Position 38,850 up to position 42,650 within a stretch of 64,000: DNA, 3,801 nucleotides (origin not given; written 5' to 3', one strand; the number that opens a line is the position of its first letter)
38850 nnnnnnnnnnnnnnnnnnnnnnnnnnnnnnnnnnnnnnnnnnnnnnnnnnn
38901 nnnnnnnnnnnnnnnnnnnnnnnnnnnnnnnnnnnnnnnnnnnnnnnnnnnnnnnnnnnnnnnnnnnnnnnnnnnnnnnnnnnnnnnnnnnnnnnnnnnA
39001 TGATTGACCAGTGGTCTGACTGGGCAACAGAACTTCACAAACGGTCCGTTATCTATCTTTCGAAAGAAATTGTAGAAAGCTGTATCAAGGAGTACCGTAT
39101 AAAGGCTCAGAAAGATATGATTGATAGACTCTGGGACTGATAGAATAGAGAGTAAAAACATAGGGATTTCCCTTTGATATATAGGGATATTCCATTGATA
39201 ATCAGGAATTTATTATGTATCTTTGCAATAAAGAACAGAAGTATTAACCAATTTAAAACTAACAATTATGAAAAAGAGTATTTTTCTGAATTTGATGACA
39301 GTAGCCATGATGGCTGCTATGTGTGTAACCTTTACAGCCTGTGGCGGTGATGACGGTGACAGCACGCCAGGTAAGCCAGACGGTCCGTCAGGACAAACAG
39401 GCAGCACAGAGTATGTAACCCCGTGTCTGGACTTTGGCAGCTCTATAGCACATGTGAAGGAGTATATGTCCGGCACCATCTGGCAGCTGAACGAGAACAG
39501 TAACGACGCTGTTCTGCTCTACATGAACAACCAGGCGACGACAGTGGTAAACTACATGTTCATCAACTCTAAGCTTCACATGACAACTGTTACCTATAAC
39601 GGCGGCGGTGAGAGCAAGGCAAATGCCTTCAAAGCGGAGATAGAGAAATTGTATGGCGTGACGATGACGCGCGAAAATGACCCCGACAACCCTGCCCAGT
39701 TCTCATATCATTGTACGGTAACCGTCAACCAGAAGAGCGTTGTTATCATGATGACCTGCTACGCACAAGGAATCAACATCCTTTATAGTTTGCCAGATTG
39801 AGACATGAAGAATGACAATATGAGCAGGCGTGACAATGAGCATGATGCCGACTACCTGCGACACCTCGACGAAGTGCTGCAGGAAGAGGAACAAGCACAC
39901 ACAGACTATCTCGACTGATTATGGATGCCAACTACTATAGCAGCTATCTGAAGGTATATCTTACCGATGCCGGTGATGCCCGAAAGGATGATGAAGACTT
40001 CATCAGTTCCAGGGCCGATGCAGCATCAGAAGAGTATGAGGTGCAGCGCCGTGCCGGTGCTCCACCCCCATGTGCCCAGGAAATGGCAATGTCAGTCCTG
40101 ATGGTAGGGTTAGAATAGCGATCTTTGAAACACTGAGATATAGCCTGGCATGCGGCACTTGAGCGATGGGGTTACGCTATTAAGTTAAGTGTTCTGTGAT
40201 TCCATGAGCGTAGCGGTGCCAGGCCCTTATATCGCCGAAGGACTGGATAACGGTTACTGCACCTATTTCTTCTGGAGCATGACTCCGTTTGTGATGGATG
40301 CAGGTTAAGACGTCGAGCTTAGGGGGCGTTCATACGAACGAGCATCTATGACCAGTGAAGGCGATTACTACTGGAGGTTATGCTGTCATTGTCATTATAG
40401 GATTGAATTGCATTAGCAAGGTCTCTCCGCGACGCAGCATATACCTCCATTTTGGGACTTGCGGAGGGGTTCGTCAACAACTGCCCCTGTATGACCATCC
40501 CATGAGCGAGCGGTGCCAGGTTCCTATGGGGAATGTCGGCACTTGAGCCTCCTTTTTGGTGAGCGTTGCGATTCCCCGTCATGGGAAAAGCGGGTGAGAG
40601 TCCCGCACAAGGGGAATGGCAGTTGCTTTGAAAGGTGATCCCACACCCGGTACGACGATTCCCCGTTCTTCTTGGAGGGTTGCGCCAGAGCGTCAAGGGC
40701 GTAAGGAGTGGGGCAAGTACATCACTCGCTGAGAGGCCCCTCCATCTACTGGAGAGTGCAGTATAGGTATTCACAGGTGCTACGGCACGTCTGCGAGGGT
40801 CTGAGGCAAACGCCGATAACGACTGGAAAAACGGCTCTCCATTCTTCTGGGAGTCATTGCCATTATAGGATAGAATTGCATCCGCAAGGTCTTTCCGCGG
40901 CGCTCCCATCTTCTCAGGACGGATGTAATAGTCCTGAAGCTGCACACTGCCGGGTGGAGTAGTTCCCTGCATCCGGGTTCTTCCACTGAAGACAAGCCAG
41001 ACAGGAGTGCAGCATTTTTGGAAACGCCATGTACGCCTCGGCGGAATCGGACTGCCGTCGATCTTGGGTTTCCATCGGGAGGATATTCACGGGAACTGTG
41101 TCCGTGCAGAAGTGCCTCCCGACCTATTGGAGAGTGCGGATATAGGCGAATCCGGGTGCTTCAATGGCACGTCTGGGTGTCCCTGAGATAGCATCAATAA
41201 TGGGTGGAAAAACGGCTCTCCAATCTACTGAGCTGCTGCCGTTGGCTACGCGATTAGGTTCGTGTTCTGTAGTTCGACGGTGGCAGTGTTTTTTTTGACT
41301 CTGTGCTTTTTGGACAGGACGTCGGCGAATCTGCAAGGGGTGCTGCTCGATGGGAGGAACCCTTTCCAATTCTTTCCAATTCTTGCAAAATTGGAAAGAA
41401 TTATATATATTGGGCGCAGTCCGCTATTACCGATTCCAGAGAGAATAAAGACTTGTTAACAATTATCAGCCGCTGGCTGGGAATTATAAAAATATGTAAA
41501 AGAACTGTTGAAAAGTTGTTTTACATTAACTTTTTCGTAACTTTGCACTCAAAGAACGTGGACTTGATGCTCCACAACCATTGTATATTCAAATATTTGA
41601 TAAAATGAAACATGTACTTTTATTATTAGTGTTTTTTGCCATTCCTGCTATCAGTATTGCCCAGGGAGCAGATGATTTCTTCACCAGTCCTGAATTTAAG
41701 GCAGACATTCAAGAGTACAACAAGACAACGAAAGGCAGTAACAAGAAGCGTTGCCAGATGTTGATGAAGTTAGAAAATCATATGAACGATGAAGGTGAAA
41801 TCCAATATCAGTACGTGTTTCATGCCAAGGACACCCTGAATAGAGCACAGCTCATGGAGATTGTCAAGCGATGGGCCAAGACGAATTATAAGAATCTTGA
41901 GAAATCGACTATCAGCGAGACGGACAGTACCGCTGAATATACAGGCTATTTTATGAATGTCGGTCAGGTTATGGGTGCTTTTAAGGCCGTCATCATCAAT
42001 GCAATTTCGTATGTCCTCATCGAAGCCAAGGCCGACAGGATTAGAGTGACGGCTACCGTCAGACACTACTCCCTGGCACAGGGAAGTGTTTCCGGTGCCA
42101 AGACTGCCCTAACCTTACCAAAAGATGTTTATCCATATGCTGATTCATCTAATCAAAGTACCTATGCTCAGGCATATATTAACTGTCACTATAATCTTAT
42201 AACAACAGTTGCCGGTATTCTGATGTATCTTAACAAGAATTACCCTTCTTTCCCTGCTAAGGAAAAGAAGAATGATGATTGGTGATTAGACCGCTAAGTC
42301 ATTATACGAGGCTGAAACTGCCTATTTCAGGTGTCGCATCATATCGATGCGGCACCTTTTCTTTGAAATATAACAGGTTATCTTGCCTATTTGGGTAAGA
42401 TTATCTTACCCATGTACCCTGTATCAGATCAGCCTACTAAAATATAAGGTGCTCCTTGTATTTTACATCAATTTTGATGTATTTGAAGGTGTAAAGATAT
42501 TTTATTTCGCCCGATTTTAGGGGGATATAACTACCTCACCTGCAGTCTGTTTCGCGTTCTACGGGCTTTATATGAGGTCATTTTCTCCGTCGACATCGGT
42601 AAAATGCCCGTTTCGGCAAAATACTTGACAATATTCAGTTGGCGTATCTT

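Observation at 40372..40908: Motif A duplicated with a compensatory base-pair change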

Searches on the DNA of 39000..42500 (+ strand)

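Call 4: search_rna_families(source=window, start=39000, end=42500, threshold=evalue, max_evalue=10, show_alignments=3)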
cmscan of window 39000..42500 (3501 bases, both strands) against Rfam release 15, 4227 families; matches with E-value up to 10: 7.
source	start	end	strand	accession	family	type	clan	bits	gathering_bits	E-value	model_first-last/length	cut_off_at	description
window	42392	42464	+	RF02273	FsrA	Gene;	-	20.9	80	0.37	1-83/83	no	FsrA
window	42057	42145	-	RF00218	SNORD46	Gene; snRNA; snoRNA; CD-box;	CL00061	19.1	40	1.1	1-104/104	no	Small nucleolar RNA SNORD46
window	42424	42478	-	RF00158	SNORD82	Gene; snRNA; snoRNA; CD-box;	-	17.8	43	6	1-70/70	no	Small nucleolar RNA SNORD82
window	40348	40394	-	RF01634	ceN44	Gene; snRNA; snoRNA; CD-box;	-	17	70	7.2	1-74/74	no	Caenorhabditis snoRNA ceN44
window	39096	39157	-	RF02218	ZNRD1-AS1_1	Gene; lncRNA;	-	16.6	50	4.6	1-68/68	no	ZNRD1 antisense RNA 1 conserved region 1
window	42080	42228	-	RF01849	alpha_tmRNA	Gene;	CL00001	13.9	50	0.24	1-355/355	no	Alphaproteobacteria transfer-messenger RNA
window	41977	41999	-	RF01304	sR5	Gene; snRNA; snoRNA; CD-box;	-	13.7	40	7.6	1-53/53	no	Small nucleolar RNA sR5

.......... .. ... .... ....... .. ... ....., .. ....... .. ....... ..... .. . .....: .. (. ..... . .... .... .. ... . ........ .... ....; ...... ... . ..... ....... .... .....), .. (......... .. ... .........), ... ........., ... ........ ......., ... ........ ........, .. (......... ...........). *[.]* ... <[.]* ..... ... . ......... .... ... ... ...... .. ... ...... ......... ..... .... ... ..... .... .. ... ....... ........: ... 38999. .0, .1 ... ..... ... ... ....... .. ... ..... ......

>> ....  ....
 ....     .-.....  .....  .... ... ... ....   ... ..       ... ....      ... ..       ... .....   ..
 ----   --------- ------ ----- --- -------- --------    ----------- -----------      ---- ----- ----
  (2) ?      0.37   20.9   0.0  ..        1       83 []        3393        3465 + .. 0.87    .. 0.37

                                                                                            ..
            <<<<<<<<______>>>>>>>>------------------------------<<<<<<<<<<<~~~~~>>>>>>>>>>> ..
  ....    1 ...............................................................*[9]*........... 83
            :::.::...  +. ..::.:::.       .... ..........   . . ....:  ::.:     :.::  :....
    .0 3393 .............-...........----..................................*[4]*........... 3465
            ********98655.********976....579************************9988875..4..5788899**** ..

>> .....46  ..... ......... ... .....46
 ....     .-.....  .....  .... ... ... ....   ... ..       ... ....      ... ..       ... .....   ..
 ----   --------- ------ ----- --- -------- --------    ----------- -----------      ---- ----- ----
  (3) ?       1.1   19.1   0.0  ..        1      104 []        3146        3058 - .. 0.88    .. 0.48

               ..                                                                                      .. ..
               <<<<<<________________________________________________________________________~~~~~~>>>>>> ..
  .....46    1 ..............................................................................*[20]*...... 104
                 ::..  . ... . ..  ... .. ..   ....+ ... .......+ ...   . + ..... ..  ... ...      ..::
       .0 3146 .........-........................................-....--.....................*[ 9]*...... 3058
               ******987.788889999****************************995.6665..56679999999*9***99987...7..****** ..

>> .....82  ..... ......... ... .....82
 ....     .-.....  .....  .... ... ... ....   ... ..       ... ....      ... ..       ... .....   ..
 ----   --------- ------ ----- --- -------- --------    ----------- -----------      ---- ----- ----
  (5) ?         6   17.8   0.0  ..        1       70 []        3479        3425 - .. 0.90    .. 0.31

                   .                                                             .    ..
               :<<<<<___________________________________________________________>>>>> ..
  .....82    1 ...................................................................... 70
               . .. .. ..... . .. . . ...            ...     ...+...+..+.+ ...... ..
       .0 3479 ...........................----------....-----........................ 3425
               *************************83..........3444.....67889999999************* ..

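Call 9: search_dna_similar(query=window:40100-41300:+, collection=phages, mode=distant)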
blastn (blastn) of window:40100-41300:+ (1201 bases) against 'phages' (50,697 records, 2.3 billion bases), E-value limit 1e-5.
No match.

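Call 43: search_dna_similar(query=window:40100-41300:+, collection=plasmids, mode=distant)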
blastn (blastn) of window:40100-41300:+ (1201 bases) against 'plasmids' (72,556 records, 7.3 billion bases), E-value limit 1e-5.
No match.

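Call 67: build_rna_model(alignment_id=A2, structure=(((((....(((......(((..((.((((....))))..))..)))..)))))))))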
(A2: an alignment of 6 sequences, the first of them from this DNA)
Model R1 built from alignment A2 (6 sequences, 57 columns); structure: as given.
model positions 57; base pairs 17; branch points 0; effective number of sequences 2.02; information 0.977 bits per position. Calibrated on 0.2 Mb of random sequence (short: E-values are rough).
structure used (alignment columns):
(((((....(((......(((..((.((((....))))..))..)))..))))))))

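Call 68: search_with_rna_model(model_id=R1, sources=[window, L001, L002, L038, L063, L070, L121, L136, L137, L138, L139, L140, L141, L142, L143, L145], max_evalue=10, filters=default)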
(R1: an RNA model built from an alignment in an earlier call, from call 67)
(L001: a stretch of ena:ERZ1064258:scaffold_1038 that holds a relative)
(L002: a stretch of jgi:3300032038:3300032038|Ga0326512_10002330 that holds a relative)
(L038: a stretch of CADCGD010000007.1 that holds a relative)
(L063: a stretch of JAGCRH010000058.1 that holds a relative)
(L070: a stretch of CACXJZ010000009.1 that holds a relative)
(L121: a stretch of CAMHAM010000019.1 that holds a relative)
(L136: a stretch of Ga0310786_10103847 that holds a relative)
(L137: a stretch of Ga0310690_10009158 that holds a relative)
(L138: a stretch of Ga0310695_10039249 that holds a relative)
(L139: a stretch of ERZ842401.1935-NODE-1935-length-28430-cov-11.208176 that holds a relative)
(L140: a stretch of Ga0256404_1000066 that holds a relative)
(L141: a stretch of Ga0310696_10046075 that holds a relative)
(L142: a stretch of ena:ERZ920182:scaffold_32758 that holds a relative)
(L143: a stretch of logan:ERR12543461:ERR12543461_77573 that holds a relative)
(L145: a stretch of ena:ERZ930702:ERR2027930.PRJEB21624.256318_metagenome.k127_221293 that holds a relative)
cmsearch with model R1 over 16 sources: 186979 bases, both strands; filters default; matches with E-value up to 10: 23.
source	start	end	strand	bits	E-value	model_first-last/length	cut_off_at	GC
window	40382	40438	+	89.2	1.2e-27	1-57/57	no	0.47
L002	3449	3505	+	89.2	1.2e-27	1-57/57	no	0.47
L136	2530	2586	-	89.2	1.2e-27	1-57/57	no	0.47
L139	151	207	+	89.2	1.2e-27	1-57/57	no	0.47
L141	3514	3570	-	89.2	1.2e-27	1-57/57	no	0.47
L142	2514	2570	+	89.2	1.2e-27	1-57/57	no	0.47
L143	6462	6518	+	89.2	1.2e-27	1-57/57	no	0.47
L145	1357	1413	+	89.2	1.2e-27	1-57/57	no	0.47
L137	3807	3863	-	88.9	1.6e-27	1-57/57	no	0.44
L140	1818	1874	-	88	3.4e-27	1-57/57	no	0.46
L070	5648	5704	-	86.3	1.3e-26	1-57/57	no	0.46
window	40850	40906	+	84.5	5.3e-26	1-57/57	no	0.53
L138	3162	3218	-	84.5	5.3e-26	1-57/57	no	0.53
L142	3015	3071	+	84.5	5.3e-26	1-57/57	no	0.53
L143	6963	7019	+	84.5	5.3e-26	1-57/57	no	0.53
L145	1858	1914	+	84.5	5.3e-26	1-57/57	no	0.53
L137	5141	5198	+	13.2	0.34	1-57/57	no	0.57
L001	5867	5894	-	11.7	1.1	1-57/57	no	0.57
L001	9809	9839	+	10.2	3.8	9-52/57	no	0.32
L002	7656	7686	+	10.2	3.8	9-52/57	no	0.32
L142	6703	6733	+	10.2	3.8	9-52/57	no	0.32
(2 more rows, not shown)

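Call 81: search_with_rna_model(model_id=R1, sources=[L157, L172, L173, L174, L177, L178, L179, L181, L182, L183], max_evalue=5)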
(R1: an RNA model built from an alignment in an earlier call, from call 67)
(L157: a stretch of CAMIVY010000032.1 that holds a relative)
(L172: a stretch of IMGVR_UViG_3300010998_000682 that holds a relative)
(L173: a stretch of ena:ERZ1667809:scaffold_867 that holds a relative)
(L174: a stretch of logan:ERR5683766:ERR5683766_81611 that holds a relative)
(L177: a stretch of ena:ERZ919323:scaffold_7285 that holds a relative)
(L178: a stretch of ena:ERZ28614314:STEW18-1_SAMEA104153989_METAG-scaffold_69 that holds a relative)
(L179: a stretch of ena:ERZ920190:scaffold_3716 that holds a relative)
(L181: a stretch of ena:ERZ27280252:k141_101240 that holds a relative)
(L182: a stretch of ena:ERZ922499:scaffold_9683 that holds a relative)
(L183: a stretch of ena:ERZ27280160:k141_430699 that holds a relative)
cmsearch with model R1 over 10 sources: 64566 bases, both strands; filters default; matches with E-value up to 5: 0.
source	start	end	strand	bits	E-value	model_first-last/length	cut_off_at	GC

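Call 109: search_rna_families(source=window, start=40365, end=40455, threshold=evalue, max_evalue=10, show_alignments=2)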
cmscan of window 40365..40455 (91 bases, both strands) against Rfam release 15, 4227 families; matches with E-value up to 10: 1.
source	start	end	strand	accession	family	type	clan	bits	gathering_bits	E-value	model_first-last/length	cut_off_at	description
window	40394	40414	+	RF02288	TtnuCD11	Gene; snRNA; snoRNA; CD-box;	-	8.9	70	5.1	54-74/74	no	Tetrahymena snoRNA TtnuCD11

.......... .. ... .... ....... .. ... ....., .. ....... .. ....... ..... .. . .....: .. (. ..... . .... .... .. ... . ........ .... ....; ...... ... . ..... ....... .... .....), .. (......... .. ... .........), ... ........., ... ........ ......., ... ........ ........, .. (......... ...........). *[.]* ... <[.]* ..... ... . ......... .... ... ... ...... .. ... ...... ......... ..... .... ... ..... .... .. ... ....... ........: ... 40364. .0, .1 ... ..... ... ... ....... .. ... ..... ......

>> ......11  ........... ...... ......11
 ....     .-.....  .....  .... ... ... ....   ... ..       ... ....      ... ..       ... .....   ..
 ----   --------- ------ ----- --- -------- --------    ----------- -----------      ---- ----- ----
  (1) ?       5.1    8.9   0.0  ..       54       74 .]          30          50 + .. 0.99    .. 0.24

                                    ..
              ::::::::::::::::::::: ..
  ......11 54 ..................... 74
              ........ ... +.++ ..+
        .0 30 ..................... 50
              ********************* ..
